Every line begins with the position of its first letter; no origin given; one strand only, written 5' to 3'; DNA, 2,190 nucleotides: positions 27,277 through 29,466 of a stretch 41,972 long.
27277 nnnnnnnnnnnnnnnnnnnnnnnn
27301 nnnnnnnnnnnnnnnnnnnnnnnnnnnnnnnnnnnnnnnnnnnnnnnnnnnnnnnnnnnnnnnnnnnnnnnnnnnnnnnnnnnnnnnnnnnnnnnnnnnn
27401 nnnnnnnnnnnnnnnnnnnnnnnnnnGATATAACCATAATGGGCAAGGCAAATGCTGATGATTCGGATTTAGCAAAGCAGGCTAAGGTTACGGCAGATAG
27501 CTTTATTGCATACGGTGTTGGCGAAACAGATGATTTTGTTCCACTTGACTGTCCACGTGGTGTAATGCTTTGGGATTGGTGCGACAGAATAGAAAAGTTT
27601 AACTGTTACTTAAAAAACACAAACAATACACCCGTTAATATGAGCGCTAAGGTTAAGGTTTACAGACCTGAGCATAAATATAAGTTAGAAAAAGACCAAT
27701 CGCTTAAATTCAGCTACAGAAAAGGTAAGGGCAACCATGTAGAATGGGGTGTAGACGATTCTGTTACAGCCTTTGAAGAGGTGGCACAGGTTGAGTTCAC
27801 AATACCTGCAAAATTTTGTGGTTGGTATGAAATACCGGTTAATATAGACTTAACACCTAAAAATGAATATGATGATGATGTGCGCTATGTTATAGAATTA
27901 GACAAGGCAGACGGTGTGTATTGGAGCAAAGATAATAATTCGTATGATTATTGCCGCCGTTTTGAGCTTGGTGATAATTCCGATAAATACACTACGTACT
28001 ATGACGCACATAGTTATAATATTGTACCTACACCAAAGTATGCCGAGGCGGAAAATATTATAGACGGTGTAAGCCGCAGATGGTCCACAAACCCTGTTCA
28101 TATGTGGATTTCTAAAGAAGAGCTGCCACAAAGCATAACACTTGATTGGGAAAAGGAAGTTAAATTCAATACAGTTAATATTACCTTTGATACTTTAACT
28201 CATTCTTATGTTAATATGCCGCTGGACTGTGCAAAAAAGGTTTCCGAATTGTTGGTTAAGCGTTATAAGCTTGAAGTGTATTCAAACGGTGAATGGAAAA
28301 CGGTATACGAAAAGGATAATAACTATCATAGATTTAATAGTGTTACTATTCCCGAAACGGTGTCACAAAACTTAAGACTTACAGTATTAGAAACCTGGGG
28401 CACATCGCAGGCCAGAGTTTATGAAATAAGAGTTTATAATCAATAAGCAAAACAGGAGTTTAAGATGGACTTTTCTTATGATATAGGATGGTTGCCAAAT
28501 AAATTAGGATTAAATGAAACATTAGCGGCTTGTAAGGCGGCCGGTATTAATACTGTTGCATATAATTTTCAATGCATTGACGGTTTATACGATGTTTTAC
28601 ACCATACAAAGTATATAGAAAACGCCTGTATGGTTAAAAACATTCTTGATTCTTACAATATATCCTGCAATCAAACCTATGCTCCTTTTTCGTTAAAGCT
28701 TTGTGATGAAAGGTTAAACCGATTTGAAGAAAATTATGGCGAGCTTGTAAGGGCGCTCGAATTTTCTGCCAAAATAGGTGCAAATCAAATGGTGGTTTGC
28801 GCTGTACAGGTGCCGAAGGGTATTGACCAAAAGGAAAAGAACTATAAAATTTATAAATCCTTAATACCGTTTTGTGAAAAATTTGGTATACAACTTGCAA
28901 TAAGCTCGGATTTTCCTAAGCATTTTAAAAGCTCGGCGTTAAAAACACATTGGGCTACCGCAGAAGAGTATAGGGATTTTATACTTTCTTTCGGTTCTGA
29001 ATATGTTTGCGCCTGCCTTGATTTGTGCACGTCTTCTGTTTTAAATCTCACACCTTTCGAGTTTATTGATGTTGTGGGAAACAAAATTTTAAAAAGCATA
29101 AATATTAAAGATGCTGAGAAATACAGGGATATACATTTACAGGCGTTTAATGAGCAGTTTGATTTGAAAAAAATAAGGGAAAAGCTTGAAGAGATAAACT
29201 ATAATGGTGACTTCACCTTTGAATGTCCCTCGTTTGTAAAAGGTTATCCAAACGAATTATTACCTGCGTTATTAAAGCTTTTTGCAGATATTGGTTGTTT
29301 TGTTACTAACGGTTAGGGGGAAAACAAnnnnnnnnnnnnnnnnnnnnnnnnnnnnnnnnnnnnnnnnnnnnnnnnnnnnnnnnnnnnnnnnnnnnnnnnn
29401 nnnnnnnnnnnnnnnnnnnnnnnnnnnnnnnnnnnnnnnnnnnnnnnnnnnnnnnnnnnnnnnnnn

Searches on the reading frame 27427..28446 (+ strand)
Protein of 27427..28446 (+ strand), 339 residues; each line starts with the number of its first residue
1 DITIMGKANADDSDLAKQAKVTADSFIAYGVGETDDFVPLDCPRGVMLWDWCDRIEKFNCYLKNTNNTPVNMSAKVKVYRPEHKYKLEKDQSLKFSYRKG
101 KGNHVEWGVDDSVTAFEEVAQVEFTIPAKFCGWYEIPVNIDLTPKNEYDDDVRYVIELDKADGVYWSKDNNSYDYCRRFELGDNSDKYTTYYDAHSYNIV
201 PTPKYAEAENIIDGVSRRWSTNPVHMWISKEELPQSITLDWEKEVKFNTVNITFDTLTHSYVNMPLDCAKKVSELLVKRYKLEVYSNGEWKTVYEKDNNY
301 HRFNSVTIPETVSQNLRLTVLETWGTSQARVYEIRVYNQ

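Call 81: search_solved_structures(query=window:27427-28446:+, max_evalue=10)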
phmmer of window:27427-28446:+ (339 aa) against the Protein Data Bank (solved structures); distinct sequences matched with E-value up to 10: 3.
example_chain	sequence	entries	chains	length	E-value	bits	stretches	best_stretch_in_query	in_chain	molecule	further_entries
5dn2_A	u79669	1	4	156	0.77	12.1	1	247-306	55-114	Neuropilin-2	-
5dq0_A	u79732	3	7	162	0.83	12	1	247-306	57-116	Neuropilin-2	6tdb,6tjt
4qds_A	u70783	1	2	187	1.2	11.5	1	247-306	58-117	Neuropilin-2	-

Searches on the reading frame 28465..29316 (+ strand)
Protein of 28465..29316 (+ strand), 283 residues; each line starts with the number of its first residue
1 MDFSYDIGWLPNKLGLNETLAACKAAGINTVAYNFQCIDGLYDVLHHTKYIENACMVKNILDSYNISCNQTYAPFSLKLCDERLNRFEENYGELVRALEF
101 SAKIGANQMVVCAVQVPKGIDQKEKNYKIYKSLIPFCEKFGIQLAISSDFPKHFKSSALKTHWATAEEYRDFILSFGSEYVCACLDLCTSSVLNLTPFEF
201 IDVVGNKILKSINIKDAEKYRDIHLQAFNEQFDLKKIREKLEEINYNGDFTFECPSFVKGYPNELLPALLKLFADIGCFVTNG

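Call 3: search_protein_families(library=pfam, proteins=[window:28465-29316:+], max_evalue=0.01)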
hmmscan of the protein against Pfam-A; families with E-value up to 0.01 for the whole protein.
window:28465-29316:+ (283 aa): 1 family
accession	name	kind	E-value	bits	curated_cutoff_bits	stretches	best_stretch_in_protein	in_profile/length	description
PF01261.30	AP_endonuc_2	-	1.9e-14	54.4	31.1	1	20-257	1-232/249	Xylose isomerase-like TIM barrel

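Call 7: search_solved_structures(query=window:28465-29316:+, max_evalue=1)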
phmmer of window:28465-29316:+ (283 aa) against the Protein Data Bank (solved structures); distinct sequences matched with E-value up to 1: 23.
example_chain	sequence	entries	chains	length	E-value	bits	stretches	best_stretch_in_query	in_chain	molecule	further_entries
3wqo_A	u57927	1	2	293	0.019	17.6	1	52-256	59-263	Uncharacterized protein MJ1311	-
9hfu_A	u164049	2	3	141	0.077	15.6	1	87-143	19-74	Speckle type BTB/POZ protein | Speckle-type POZ protein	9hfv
7liq_A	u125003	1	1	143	0.078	15.6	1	87-143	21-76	Speckle-type POZ protein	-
9hgh_A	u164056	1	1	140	0.078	15.6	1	87-143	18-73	Speckle type BTB/POZ protein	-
9hgg_A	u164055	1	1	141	0.078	15.6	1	87-143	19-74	Speckle-type POZ protein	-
7d3d_A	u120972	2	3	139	0.078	15.6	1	87-143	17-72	Speckle-type POZ protein | Speckle type BTB/POZ protein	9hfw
6f8f_D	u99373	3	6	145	0.079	15.6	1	87-143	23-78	Speckle-type POZ protein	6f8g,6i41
6i7a_A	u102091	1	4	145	0.079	15.6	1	87-143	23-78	Speckle-type POZ protein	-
7klz_A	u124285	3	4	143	0.079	15.6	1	87-143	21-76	Speckle-type POZ protein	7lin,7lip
7kpi_A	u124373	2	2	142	0.08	15.6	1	87-143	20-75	Speckle-type POZ protein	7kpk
6i5p_A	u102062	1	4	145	0.081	15.6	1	87-143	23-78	Speckle-type POZ protein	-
3ivb_A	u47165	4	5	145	0.081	15.6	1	87-143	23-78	Speckle-type POZ protein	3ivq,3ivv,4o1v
6i68_A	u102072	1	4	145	0.081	15.6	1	87-143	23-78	Speckle-type POZ protein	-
7lio_A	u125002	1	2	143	0.081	15.5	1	87-143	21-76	Speckle-type POZ protein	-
3hqh_A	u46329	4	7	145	0.082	15.5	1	87-143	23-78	Speckle-type POZ protein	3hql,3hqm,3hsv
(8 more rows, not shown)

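Call 9: search_protein_families(library=ncbifam, proteins=[window:28465-29316:+], max_evalue=0.01)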
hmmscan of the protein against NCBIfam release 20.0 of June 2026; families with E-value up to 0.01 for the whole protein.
window:28465-29316:+ (283 aa): 3 families
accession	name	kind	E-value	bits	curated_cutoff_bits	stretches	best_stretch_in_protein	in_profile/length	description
NF007360.0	PRK09856.1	equivalog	2.6e-05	23.9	305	1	72-254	72-248/276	fructoselysine 3-epimerase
NF003027.0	PRK03906.1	subfamily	0.0026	16.7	191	0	130-192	216-275/385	mannonate dehydratase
TIGR00695.1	uxuA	equivalog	0.0037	16.5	199.55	0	130-192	216-275/394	mannonate dehydratase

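Call 78: search_protein_representatives(protein=window:28465-29316:+)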
Query: 283 residues. Proteins with E-value up to 0.001 (for the whole library): 772; up to 1e-10: 345; up to 1e-30: 11. The best 150 are listed.
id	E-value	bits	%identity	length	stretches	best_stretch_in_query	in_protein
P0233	1.6e-95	336.2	55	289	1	1-281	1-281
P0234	2.8e-39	151.6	33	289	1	2-271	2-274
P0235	2.9e-37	145.0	35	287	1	6-271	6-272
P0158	1.9e-36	142.3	31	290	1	2-278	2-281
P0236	1.0e-33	133.4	31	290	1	11-279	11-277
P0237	1.6e-33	132.7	32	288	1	3-277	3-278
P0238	2.0e-32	129.1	33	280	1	24-280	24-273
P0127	2.6e-32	128.8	33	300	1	48-280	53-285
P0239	7.6e-32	127.2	30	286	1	9-280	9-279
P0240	1.1e-31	126.8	44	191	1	136-282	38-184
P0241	2.3e-31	125.7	33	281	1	12-280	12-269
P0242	1.1e-30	123.4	28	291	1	14-277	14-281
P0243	1.5e-30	123.0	34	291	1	19-279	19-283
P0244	2.7e-30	122.1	29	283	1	15-277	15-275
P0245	4.5e-30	121.4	30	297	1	17-272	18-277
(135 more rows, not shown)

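Call 85: find_related_loci(query=A6, collection=metagenome_contigs, flank=10000)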
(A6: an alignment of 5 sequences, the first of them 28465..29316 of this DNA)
Query A6 (283 aa) in metagenome_contigs; peptide patterns used: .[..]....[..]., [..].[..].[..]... (x = any residue, [..] = any of these).
164 stretches matched a pattern; 32 encode a relative of the query (tblastn E <= 1e-3); 32 distinct loci.
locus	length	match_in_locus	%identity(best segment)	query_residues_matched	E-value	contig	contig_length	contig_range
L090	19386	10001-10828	30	10-282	2e-35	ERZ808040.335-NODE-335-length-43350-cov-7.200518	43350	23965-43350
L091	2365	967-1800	28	13-281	2e-32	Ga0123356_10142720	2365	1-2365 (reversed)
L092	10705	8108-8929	26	10-280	2e-30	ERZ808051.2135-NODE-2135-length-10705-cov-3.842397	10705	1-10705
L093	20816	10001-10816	26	14-282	1e-29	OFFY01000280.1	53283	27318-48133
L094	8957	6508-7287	26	26-282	8e-30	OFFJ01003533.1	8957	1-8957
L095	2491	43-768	28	50-282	2e-29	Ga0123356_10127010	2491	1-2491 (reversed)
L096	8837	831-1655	27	13-279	4e-28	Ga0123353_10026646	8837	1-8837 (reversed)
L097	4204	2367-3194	25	10-282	4e-28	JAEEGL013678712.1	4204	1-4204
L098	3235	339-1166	25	10-282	4e-28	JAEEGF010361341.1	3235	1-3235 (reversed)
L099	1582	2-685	27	58-282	2e-28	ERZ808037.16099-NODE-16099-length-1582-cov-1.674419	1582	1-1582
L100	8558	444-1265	28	18-281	2e-26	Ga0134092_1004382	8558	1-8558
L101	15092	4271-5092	24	10-280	1e-25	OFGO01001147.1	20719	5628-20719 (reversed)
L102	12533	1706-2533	27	16-282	1e-25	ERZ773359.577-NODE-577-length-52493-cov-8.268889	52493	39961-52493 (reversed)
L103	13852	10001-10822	24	10-280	1e-25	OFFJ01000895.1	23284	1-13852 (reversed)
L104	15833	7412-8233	24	10-280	1e-25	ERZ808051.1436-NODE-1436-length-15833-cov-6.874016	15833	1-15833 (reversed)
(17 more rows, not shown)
